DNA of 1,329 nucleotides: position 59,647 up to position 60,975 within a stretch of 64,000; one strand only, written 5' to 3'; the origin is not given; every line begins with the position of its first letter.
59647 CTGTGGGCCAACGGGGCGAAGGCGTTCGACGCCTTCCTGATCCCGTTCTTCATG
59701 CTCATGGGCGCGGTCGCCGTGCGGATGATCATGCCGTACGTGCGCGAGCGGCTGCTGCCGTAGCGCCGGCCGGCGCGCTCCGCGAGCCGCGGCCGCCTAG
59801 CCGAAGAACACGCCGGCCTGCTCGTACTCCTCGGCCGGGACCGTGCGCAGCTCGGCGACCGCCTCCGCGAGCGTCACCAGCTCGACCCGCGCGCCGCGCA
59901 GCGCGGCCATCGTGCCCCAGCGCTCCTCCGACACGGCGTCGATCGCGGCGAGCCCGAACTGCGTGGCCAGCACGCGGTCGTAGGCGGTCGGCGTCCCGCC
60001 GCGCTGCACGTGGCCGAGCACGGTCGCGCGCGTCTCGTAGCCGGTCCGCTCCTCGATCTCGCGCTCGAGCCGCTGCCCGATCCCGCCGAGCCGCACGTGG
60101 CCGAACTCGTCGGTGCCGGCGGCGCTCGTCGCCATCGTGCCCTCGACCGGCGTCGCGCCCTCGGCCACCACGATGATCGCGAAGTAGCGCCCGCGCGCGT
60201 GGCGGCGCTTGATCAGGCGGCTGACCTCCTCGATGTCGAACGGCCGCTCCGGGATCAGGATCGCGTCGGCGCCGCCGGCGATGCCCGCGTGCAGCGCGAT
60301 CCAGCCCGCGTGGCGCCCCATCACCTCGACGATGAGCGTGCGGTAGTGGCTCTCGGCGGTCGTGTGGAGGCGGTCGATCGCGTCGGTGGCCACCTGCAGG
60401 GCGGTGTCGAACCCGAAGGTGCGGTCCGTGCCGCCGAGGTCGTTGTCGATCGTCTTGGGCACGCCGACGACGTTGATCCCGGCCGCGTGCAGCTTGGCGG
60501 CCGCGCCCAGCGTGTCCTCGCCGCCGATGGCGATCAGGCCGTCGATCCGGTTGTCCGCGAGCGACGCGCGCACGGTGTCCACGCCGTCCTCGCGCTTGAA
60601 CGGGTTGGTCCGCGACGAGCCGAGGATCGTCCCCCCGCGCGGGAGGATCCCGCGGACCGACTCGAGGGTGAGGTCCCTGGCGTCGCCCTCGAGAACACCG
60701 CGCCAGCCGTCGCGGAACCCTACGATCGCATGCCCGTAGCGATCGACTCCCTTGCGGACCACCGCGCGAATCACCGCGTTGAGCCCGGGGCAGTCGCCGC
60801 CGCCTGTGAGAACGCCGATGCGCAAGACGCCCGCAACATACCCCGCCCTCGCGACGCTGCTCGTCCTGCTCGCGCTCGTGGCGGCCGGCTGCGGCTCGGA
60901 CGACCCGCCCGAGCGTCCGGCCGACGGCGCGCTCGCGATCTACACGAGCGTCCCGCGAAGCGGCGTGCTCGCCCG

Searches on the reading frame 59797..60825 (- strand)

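Call 72: search_protein_families(library=pfam, proteins=[window:59797-60825:-], max_evalue=0.0001)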
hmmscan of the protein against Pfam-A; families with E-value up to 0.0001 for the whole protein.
window:59797-60825:- (342 aa): 1 family
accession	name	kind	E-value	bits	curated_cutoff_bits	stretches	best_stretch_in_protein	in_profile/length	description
PF00365.25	PFK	-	1.1e-111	373.1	30.9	1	2-297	1-276/277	Phosphofructokinase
